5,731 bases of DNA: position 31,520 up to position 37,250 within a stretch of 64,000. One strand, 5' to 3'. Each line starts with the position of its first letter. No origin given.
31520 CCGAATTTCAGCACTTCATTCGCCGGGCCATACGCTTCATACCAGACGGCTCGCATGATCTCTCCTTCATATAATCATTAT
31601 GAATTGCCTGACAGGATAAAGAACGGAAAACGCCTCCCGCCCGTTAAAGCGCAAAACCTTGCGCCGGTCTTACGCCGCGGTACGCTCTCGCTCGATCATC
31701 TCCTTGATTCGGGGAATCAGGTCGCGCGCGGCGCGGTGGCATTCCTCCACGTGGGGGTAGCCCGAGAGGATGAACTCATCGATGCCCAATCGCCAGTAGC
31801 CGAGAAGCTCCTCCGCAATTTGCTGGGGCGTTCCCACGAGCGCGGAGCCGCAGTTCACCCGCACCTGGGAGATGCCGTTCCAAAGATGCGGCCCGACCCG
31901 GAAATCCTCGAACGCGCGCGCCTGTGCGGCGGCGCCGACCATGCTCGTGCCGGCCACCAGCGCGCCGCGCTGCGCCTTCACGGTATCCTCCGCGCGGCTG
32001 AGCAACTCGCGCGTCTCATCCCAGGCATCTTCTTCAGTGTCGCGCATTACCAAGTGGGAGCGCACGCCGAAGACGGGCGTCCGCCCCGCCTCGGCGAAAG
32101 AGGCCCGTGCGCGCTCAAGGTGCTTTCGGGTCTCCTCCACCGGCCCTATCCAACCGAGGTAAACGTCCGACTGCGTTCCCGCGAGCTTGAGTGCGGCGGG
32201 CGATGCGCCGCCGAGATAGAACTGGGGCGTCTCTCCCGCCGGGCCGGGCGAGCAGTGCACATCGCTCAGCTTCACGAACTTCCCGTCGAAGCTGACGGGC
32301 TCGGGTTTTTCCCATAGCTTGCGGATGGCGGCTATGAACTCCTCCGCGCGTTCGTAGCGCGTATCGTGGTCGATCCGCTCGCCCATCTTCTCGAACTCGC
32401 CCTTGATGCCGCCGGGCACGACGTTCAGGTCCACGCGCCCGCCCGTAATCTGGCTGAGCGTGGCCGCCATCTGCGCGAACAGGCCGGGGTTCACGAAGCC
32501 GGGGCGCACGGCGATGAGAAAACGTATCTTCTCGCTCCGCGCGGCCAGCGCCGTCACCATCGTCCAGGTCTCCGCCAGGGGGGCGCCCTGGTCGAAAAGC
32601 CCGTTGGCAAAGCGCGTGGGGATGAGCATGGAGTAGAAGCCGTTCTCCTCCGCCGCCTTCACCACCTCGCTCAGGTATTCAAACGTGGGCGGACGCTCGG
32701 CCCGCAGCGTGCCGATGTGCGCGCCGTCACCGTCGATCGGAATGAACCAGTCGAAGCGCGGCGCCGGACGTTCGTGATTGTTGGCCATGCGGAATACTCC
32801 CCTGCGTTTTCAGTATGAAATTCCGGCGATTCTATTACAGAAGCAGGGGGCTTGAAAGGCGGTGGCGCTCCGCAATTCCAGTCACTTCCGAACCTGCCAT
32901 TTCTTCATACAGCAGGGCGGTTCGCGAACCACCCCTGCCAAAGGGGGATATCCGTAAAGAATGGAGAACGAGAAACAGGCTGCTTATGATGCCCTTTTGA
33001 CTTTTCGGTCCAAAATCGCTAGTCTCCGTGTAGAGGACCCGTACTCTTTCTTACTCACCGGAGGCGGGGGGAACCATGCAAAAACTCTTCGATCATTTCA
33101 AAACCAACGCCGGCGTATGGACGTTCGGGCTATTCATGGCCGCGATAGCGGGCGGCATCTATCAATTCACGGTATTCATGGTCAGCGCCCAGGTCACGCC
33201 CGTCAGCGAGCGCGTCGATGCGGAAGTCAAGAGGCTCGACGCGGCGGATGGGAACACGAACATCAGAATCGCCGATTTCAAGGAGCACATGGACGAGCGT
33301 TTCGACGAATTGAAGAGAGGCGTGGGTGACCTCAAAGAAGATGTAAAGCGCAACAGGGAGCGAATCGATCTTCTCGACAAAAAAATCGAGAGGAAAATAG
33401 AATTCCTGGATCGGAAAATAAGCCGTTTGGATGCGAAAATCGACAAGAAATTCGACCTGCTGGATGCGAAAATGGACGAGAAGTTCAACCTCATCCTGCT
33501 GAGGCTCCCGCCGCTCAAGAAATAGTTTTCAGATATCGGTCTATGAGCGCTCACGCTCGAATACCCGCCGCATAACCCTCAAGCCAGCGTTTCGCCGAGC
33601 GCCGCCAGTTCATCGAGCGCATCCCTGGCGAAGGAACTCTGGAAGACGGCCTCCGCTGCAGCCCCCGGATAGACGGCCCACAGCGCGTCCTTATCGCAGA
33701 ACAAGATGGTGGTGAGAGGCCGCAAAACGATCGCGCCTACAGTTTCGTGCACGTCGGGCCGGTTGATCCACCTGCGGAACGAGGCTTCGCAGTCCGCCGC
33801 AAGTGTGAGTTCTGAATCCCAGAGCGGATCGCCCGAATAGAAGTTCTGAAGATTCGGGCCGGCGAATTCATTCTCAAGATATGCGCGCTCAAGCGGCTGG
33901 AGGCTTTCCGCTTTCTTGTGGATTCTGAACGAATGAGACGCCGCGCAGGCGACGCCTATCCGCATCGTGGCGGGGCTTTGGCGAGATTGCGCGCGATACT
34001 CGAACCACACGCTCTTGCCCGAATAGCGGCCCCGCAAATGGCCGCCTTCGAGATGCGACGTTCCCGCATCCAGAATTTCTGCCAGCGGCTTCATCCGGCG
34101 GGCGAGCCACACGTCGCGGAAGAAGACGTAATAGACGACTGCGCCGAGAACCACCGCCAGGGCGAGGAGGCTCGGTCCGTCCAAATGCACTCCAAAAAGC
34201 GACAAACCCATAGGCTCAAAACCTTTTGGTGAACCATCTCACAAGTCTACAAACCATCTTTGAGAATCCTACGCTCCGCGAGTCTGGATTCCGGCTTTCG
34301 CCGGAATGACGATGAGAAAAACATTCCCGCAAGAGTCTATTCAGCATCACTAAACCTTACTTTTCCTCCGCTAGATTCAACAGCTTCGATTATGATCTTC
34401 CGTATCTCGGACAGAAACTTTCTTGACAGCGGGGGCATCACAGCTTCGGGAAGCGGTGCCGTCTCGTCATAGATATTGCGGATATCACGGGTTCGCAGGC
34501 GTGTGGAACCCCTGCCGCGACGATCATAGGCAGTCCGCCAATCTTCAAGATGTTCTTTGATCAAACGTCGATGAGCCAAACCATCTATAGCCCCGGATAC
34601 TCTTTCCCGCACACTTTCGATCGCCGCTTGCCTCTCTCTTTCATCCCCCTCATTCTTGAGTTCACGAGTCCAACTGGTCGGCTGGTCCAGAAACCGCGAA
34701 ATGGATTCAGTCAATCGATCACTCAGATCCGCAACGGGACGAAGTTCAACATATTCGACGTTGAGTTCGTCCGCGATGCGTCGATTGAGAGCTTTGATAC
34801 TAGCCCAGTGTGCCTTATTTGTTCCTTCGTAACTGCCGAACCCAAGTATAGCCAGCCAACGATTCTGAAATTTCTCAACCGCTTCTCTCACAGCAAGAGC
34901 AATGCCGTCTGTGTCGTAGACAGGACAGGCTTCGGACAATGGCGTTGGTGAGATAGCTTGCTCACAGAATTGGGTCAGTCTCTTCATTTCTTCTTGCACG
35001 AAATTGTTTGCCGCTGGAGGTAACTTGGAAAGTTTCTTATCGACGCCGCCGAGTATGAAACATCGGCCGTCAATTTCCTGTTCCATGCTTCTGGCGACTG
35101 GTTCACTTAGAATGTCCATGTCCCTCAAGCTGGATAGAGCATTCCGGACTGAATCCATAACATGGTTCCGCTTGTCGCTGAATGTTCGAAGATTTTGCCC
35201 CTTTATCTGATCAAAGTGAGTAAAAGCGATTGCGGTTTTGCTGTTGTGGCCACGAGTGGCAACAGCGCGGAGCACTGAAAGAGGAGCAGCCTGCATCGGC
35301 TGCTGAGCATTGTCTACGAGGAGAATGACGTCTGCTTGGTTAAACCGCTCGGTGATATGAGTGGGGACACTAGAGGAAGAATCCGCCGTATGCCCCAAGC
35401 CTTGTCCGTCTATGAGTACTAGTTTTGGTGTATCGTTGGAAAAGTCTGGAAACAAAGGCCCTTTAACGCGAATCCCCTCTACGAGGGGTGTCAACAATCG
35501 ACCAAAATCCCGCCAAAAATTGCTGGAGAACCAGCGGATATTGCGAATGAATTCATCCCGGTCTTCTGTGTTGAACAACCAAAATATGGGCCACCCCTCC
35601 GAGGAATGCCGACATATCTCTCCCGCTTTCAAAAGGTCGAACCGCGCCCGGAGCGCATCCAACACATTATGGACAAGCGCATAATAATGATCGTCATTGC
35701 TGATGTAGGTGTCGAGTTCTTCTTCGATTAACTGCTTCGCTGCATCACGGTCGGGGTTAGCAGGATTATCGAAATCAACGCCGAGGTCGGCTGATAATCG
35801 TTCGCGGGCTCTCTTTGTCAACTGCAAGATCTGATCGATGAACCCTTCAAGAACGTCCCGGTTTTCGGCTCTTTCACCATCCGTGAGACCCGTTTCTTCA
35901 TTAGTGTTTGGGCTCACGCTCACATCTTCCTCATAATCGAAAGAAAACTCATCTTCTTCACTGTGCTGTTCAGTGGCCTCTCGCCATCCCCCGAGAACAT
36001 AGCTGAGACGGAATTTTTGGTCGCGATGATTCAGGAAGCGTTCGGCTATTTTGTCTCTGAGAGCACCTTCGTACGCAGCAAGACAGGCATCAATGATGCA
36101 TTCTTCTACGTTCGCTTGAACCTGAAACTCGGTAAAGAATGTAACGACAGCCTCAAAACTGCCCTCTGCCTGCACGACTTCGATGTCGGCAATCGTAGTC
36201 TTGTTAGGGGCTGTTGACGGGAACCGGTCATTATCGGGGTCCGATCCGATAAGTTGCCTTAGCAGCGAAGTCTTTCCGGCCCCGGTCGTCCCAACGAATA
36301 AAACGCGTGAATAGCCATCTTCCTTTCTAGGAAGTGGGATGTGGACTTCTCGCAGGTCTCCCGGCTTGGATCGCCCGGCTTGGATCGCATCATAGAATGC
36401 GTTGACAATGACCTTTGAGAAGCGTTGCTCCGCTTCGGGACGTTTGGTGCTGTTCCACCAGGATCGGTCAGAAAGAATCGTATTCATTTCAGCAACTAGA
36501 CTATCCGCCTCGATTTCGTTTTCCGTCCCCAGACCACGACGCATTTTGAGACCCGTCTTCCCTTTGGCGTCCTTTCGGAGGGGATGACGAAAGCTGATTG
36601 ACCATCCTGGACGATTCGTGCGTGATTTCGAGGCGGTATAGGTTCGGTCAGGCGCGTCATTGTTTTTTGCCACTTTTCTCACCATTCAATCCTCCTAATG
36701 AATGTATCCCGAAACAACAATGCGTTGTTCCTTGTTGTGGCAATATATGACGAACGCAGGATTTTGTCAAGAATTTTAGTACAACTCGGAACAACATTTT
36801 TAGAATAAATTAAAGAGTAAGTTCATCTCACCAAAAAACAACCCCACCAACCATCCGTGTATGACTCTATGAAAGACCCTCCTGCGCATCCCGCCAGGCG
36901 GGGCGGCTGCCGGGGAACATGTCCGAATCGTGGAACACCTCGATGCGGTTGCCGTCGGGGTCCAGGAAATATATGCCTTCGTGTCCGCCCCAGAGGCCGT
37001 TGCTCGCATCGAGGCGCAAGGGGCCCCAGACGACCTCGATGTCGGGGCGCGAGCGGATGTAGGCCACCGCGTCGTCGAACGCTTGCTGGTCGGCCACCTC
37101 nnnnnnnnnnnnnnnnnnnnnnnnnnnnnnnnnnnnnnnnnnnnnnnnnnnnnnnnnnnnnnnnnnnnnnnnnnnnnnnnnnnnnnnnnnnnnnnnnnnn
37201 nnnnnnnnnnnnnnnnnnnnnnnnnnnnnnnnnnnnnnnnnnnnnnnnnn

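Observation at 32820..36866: Low-GC island encoding a 782-aa orphan P-loop NTPase plus small membrane proteins: candidate undescribed defence/abortive-infection module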

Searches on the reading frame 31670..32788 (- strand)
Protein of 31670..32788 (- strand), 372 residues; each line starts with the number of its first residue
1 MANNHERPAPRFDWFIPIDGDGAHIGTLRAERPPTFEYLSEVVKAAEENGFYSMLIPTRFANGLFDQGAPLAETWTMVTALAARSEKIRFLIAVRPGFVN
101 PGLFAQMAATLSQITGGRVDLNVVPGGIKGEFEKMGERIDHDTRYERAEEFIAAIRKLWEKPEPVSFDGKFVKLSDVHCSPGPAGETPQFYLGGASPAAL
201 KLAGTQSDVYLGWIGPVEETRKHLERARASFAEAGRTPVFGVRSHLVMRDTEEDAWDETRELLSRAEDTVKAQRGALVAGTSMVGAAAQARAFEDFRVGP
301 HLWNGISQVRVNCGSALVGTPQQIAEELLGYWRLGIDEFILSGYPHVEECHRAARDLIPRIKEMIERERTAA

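Call 3: search_protein_families(library=pfam, proteins=[window:31670-32788:-], max_evalue=1)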
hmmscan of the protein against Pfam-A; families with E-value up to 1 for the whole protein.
window:31670-32788:- (372 aa): 2 families
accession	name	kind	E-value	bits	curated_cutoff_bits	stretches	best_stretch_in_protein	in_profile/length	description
PF00296.26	Bac_luciferase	-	1.1e-64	219.3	27.9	1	12-337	3-313/314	Luciferase-like monooxygenase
PF23234.1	WH4_Lhr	-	0.039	14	27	1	245-282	25-62/87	Large helicase-related protein, winged-helix domain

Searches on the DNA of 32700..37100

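Call 64: search_rna_families(source=window, start=32700, end=37100, threshold=evalue, max_evalue=1)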
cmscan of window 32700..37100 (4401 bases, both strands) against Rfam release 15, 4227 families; matches with E-value up to 1: 0.
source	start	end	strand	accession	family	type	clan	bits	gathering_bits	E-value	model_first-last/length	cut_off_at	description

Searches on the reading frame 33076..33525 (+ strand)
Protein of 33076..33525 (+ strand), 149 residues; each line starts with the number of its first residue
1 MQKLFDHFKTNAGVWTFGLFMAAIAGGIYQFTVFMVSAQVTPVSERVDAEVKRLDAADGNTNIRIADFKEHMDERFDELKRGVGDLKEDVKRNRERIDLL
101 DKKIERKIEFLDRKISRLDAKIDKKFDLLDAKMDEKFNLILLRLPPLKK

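Call 3: search_protein_families(library=pfam, proteins=[window:33076-33525:+], max_evalue=1)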
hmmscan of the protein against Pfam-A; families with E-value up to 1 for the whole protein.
window:33076-33525:+ (149 aa): 18 families
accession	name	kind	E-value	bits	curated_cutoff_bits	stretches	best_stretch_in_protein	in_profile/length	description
PF19111.5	DUF5798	-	0.00045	20.8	27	1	64-115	12-63/89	Family of unknown function (DUF5798)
PF01442.23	Apolipoprotein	-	0.00068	19.8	90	1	37-127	94-186/190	Apolipoprotein A1/A4/E domain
PF01519.22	DUF16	-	0.0074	17.2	40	1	65-144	25-92/104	Protein of unknown function DUF16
PF24487.1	NDC80_loop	-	0.012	15.7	27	1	47-122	81-156/233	Kinetochore protein NDC80 loop region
PF07889.17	DUF1664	-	0.017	15.6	34.6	1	36-106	46-119/124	Protein of unknown function (DUF1664)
PF09486.15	HrpB7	-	0.024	15.5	29.7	1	38-124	43-125/157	Bacterial type III secretion protein (HrpB7)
PF01920.25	Prefoldin_2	-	0.024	15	27.6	1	80-126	57-103/106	Prefoldin subunit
PF07195.17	FliD_C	-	0.029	14.3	25.4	1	91-134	189-232/236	Flagellar hook-associated protein 2 C-terminus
PF10234.14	Cluap1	-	0.045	13.6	25.8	1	52-119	152-217/268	Clusterin-associated protein-1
PF04513.17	Baculo_PEP_C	-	0.067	13.7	38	0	40-92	32-85/140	Baculovirus polyhedron envelope protein, PEP, C terminus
PF03194.20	LUC7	-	0.13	12.5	33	1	73-130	83-140/246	LUC7 N_terminus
PF12072.13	RNase_Y_N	-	0.17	11.7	32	1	69-121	52-104/201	RNase Y N-terminal region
PF10241.14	KxDL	-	0.18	12.6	27.2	0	70-107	44-81/86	Uncharacterized conserved protein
PF07544.18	Med9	-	0.29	11.7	26.9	1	78-129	23-73/80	RNA polymerase II transcription mediator complex subunit 9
PF10779.14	XhlA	-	0.53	10.9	34.7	0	69-102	14-46/67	Haemolysin XhlA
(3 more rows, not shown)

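Call 4: search_protein_families(library=padloc, proteins=[window:33076-33525:+], max_evalue=1)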
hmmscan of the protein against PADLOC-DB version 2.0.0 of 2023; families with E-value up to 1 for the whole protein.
window:33076-33525:+ (149 aa): 5 families
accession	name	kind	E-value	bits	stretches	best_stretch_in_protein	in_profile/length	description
PDLC02504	BrxHI|BrxHII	-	0.00098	15.1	1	38-110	847-920/971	BrxHII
PDLC04547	PDC-M26A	-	0.0021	14.7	1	47-129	183-261/724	-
PDLC03859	LmuB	-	0.0022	15.3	1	51-126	410-490/611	-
PDLC04895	PDC-S06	-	0.0039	13.7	1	38-126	410-497/784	-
PDLC00507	JetC1|JetC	-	0.011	12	1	44-135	263-353/1215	DUF3584 domain; MukB-like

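Call 5: search_protein_families(library=ncbifam, proteins=[window:33076-33525:+], max_evalue=1)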
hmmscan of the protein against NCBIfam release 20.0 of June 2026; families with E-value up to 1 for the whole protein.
window:33076-33525:+ (149 aa): 14 families
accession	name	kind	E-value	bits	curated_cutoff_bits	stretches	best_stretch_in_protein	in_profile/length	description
NF009344.0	PRK12705.1-1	equivalog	0.0035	16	831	1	48-137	87-175/572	hypothetical protein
TIGR02169.1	SMC_prok_A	equivalog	0.005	14.6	729.4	1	23-127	655-759/1165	chromosome segregation protein SMC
NF033885.1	conj_TraP_IncI1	equivalog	0.018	14.8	135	1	41-119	58-134/217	conjugal transfer protein TraP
NF045487.1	ASRP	equivalog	0.018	13.7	300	1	54-123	336-407/593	archaea-specific SMC-related protein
TIGR02559.1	HrpB7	equivalog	0.021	15.2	134.4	1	37-124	42-125/158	type III secretion protein HrpB7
NF052504.1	sll1863_fam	domain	0.022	15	35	0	49-91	40-82/93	sll1863 family stress response protein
TIGR02132.1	phaR_Bmeg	equivalog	0.026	14.5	148.4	1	60-136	83-169/189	polyhydroxyalkanoic acid synthase subunit PhaR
NF041120.1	RqcH_arch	equivalog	0.038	12.7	400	1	39-131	229-320/645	ribosome rescue protein RqcH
NF010535.0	PRK13923.1-3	equivalog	0.089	12.6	257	1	64-125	124-185/193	sporulation-specific transcriptional regulator GerR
TIGR01837.1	PHA_granule_1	subfamily_domain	0.12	12.5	94.7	0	52-106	59-114/118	poly(hydroxyalkanoate) granule-associated protein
NF040539.1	AST_met_ArsM_2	exception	0.17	11.7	240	0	89-129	93-132/262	putative arsinothricin biosynthesis methyltransferase ArsM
NF053525.1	thylo_ssr2422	subfamily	0.46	11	38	0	55-99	19-48/77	ssr2422 family thylakoid membrane protein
NF053524.1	thylo_ssl2009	equivalog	0.79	10.5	58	0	78-91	73-86/90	ssl2009 family thylakoid membrane protein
NF033930.1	pneumo_PspA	exception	0.95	8.1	850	0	48-135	274-352/659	pneumococcal surface protein A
